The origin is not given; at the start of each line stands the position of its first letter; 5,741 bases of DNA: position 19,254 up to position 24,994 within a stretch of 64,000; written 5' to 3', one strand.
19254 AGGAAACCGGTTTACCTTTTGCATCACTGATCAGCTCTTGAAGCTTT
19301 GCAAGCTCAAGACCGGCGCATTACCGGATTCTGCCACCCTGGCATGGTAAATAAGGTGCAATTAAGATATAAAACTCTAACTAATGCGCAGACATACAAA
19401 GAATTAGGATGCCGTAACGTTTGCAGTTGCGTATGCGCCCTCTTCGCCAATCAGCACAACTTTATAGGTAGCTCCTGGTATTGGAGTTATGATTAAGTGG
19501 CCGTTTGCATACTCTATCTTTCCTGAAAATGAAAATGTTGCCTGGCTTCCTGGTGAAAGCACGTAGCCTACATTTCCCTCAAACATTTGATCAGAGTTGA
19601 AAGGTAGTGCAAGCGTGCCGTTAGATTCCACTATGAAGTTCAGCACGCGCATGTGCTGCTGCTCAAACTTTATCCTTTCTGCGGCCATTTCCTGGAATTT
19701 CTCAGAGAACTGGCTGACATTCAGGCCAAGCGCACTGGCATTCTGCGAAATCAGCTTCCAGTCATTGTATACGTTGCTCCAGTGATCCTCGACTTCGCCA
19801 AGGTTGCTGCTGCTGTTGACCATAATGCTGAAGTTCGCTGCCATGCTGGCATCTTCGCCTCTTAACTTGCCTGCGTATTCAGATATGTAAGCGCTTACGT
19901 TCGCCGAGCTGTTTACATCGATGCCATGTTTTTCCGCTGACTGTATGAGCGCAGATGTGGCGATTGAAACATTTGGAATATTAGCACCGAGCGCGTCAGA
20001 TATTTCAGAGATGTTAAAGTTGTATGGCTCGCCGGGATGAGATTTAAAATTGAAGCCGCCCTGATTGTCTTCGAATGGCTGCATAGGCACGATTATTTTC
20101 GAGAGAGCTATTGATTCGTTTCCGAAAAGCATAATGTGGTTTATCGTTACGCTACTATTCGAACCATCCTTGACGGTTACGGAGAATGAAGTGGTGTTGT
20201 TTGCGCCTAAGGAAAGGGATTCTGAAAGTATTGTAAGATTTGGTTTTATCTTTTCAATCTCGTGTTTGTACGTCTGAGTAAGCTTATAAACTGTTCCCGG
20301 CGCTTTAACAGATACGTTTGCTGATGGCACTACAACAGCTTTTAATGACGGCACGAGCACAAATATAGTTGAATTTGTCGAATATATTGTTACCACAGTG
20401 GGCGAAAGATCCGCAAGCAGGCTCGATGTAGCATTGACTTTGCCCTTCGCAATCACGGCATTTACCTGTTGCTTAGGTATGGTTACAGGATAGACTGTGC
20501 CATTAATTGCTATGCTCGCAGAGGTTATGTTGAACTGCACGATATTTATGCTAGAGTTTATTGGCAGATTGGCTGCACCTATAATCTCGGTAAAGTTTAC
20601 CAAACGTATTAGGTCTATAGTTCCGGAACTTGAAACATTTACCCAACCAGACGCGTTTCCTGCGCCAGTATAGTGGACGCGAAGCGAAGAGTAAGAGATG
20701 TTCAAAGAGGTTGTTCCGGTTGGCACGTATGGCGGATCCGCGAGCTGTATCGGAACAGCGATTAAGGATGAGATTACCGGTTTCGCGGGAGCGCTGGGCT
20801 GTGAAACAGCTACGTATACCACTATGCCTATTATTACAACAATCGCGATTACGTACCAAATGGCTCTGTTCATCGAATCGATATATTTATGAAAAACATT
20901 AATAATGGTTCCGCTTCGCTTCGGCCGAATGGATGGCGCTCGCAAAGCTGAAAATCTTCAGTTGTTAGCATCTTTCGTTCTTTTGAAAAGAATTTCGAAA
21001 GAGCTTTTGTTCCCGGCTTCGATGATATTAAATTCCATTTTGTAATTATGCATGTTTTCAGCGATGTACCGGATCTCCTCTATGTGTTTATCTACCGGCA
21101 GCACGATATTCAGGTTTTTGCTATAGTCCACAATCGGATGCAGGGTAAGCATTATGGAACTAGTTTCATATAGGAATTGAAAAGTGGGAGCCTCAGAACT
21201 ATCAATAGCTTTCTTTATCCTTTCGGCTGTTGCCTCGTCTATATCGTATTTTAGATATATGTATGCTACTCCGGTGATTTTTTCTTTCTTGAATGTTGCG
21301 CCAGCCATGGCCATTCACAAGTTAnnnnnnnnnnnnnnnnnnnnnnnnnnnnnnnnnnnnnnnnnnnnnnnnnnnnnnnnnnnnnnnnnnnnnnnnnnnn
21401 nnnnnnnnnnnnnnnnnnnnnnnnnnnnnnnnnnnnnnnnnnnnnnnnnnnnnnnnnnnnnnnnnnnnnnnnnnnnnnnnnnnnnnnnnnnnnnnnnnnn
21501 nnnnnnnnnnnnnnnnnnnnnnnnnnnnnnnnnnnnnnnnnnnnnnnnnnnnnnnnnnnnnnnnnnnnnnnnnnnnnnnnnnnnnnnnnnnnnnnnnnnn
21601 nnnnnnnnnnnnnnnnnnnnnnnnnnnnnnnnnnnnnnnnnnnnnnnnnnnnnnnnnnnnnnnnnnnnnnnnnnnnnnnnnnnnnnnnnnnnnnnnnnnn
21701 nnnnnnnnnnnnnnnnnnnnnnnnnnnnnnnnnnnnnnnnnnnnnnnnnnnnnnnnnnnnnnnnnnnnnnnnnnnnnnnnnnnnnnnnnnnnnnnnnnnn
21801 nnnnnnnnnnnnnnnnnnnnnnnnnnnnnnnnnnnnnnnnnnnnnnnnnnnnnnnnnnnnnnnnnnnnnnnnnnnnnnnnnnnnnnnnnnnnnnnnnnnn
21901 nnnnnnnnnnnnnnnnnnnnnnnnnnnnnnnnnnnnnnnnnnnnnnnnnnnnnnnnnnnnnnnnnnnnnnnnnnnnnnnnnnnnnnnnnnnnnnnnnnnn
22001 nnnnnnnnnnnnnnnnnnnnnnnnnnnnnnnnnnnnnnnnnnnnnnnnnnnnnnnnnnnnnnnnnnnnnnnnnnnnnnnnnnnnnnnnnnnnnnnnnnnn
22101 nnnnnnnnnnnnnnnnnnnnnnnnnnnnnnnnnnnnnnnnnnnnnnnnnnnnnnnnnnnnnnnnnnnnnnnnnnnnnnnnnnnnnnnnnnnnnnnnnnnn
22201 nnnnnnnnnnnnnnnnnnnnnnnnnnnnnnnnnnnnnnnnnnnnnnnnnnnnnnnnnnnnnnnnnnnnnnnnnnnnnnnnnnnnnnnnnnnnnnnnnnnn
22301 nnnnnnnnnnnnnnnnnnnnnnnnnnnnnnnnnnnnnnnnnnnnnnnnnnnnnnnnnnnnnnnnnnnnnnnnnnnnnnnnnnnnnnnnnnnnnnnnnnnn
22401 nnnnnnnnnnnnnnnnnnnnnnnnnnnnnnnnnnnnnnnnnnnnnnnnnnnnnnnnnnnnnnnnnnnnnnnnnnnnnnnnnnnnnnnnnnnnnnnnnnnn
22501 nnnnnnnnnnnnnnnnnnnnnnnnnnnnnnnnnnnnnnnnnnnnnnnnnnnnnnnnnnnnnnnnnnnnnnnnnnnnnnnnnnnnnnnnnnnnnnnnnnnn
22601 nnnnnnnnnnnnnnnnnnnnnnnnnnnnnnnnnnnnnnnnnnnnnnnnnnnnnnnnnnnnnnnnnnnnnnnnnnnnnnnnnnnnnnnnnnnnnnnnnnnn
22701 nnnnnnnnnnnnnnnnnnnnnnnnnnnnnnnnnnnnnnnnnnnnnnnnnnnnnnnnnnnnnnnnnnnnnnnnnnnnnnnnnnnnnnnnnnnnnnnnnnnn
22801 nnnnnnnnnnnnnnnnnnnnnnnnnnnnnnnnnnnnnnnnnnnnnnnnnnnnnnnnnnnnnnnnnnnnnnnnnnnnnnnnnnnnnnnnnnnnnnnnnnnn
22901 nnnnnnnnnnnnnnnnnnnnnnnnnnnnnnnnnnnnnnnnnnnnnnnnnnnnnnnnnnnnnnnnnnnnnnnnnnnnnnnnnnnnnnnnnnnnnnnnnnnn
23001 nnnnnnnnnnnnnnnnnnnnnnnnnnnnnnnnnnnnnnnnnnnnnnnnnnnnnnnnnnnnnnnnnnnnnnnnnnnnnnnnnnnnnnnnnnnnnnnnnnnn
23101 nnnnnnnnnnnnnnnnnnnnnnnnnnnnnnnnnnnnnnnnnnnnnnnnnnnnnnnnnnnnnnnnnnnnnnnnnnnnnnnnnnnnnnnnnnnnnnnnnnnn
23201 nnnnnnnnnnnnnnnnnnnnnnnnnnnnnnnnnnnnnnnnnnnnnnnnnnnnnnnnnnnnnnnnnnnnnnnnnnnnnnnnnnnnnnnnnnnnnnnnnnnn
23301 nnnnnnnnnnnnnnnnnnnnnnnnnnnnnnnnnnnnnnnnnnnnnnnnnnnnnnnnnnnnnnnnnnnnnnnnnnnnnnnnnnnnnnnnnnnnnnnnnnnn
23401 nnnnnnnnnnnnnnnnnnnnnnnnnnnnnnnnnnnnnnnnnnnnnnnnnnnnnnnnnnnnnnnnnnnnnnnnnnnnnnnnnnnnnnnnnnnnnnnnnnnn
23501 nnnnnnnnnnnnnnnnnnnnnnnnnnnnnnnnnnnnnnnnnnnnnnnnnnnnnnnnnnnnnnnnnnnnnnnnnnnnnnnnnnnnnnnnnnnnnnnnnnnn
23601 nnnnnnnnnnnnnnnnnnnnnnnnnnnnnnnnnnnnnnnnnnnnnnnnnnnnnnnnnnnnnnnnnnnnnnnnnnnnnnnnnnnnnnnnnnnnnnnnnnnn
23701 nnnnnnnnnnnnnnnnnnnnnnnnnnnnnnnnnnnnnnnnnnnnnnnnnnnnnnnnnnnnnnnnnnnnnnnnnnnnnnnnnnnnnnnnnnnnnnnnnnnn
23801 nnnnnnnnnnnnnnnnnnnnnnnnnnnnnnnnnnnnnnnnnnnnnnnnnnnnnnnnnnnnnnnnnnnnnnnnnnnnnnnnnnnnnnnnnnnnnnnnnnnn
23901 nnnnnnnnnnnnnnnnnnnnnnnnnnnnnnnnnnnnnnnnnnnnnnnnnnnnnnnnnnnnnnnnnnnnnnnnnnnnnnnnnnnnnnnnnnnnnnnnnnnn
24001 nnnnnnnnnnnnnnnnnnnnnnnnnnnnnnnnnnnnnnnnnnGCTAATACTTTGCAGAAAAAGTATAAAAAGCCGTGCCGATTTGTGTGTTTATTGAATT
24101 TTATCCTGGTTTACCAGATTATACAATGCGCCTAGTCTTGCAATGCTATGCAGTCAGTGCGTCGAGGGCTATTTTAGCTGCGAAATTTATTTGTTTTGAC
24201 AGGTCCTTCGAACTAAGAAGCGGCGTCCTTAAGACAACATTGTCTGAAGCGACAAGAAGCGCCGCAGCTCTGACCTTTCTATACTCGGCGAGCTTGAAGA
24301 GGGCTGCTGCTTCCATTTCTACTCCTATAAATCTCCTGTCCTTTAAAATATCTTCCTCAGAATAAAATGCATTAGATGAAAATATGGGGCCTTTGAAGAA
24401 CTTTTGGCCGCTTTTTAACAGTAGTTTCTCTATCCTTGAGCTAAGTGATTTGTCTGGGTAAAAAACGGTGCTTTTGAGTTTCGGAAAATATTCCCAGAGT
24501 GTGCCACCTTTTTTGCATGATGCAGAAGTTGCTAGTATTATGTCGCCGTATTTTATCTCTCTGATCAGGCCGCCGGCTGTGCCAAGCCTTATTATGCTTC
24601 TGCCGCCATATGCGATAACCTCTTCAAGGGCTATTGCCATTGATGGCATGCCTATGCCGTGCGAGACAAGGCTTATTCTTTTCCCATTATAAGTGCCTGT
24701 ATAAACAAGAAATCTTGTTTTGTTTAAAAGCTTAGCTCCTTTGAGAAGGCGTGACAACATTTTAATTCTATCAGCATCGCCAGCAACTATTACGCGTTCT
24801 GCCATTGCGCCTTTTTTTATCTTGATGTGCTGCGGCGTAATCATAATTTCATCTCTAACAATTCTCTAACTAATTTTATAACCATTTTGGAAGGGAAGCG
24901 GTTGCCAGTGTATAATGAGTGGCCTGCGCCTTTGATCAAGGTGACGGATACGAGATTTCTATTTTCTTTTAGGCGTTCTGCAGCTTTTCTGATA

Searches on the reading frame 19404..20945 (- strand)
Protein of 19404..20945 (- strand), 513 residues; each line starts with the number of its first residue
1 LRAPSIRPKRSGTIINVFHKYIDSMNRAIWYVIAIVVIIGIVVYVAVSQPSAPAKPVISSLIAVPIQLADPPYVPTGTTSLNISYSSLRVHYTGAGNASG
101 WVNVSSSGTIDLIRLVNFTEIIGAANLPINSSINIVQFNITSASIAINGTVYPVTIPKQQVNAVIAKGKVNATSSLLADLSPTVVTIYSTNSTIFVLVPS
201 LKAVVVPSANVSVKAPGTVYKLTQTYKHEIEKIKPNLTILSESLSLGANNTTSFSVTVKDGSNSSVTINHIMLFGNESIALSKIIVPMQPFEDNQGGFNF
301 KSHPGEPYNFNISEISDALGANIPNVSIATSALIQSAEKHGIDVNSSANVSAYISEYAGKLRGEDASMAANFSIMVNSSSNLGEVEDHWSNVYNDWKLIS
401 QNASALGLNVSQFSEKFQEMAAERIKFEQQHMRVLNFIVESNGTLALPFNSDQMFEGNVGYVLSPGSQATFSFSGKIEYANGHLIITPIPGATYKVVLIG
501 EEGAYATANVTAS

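Call 3: search_protein_families(library=pfam, proteins=[window:19404-20945:-], max_evalue=1)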
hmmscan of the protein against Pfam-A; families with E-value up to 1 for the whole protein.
window:19404-20945:- (513 aa): 2 families
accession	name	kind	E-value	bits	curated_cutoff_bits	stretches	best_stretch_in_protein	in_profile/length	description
PF14321.11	DUF4382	-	1.6e-05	25.6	25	1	64-168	4-101/136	Domain of unknown function (DUF4382)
PF07362.18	CcdA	-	0.2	12.5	22.4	0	401-445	14-64/71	Post-segregation antitoxin CcdA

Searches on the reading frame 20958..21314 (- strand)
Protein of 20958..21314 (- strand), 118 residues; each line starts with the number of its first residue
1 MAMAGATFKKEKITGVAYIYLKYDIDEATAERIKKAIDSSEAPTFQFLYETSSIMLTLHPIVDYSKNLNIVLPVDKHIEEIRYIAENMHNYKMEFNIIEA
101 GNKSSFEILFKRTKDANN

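Call 3: search_protein_families(library=pfam, proteins=[window:20958-21314:-], max_evalue=1)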
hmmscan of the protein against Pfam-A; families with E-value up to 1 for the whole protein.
window:20958-21314:- (118 aa): 1 family
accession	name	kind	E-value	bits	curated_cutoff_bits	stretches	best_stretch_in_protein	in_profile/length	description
PF08029.16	HisG_C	-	0.031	14.8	23.5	1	18-63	4-47/73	HisG, C-terminal domain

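Call 4: search_protein_families(library=ncbifam, proteins=[window:20958-21314:-], max_evalue=1)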
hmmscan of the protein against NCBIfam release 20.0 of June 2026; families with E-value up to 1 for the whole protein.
window:20958-21314:- (118 aa): 1 family
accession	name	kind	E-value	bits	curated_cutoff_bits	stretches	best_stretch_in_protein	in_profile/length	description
TIGR03455.1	HisG_C-term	equivalog_domain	0.011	15.9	40.05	1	13-71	24-80/100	ATP phosphoribosyltransferase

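Call 9: search_protein_families(library=padloc, proteins=[window:20958-21314:-], max_evalue=1)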
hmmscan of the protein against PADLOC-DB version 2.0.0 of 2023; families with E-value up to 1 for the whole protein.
window:20958-21314:- (118 aa): 0 families

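Call 10: search_protein_families(library=phrogs, proteins=[window:20958-21314:-], max_evalue=1)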
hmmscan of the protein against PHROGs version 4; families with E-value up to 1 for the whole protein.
window:20958-21314:- (118 aa): 1 family
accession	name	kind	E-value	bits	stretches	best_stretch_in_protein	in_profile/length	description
phrog_22864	-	unknown function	0.0093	17.1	1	23-44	12-32/40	-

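Call 100: find_homologous_proteins(query=window:20958-21314:-, max_evalue=0.01)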
Query window:20958-21314:- (118 aa): 1 proteins with E <= 0.01 among 7 candidates.
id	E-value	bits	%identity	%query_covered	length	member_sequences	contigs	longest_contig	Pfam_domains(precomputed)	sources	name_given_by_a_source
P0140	1.1e-68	246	99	100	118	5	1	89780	-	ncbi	ncbi:MAG: hypothetical protein QXZ38_00160 [Candidatus Micrarchaeaceae archaeon]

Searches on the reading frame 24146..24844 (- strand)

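Call 3: search_protein_families(library=pfam, proteins=[window:24146-24844:-], max_evalue=1)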
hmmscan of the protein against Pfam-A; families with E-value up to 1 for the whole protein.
window:24146-24844:- (232 aa): 1 family
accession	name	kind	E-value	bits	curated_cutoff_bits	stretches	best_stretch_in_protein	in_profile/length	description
PF01048.26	PNP_UDP_1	-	3.9e-34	118.5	25.1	1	17-205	2-202/233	Phosphorylase superfamily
